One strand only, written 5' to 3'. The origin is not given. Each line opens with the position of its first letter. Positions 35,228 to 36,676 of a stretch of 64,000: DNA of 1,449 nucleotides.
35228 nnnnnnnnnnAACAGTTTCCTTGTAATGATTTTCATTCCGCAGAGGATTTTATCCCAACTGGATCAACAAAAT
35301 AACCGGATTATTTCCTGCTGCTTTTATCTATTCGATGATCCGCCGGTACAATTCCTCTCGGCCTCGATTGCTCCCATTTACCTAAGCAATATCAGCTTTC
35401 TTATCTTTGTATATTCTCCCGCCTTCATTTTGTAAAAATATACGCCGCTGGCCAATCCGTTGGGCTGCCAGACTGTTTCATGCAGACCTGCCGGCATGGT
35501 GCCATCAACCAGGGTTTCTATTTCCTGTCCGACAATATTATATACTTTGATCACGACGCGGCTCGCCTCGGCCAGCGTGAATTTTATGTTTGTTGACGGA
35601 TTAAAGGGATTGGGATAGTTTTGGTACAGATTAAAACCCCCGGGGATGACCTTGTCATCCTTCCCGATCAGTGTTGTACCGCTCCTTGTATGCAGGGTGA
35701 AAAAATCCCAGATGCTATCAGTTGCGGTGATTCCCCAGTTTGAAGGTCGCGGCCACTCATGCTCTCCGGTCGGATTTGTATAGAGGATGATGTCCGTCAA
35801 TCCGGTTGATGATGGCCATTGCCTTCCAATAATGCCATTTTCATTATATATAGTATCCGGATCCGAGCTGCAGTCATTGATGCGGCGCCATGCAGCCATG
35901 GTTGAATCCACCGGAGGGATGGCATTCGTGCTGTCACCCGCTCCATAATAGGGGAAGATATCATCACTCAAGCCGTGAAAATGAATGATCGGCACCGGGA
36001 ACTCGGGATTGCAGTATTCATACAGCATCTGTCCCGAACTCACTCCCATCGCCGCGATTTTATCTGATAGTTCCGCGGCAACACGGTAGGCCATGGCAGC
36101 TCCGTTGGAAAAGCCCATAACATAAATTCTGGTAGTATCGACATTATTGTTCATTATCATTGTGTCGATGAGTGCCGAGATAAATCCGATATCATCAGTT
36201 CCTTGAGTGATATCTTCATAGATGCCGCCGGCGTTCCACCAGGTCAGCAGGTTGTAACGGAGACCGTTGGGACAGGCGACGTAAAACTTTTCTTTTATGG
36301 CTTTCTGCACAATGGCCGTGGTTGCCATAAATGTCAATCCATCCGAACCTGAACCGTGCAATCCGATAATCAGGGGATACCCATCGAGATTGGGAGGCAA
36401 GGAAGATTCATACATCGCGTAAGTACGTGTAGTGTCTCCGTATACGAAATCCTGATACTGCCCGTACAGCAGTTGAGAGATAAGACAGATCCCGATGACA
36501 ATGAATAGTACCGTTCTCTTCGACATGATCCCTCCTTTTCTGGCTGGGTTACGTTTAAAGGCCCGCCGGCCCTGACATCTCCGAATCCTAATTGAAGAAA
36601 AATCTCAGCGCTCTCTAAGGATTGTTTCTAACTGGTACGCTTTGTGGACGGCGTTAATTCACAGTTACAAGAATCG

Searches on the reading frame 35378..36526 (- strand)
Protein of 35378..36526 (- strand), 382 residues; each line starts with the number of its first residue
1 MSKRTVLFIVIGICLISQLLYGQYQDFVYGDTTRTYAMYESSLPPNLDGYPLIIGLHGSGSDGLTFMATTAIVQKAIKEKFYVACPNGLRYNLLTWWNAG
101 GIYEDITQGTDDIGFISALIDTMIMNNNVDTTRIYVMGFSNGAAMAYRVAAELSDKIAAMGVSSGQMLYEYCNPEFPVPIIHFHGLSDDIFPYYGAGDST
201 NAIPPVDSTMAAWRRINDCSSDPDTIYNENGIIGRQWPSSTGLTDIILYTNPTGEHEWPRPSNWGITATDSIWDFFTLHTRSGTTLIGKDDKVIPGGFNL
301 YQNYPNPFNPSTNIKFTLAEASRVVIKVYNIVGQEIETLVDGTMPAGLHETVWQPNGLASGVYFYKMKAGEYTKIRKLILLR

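Call 74: search_protein_families(library=ncbifam, proteins=[window:35378-36526:-], max_evalue=0.00001)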
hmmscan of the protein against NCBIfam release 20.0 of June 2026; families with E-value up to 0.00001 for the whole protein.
window:35378-36526:- (382 aa): 5 families
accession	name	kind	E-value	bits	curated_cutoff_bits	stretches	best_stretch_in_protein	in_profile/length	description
NF050058.1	e_dPHAscl_type1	hypoth_equivalog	2e-35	122.6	150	1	32-276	6-276/276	extracellular catalytic domain type 1 short-chain-length polyhydroxyalkanoate depolymerase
TIGR04183.1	Por_Secre_tail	domain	7.2e-10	38.7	23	1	304-379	2-70/72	T9SS type A sorting domain-containing protein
TIGR01840.1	esterase_phb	subfamily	9.7e-10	38.3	107.85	1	50-166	13-129/213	PHB depolymerase family esterase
NF052323.1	T9SSA_dep_M6i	equivalog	2e-09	36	600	1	303-371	960-1028/1043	T9SS-dependent M6-like inactivated metalloprotease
NF038113.1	T9SSA_dep_M36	equivalog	2.7e-07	29.2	885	1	270-380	766-868/869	T9SS-dependent M36 family metallopeptidase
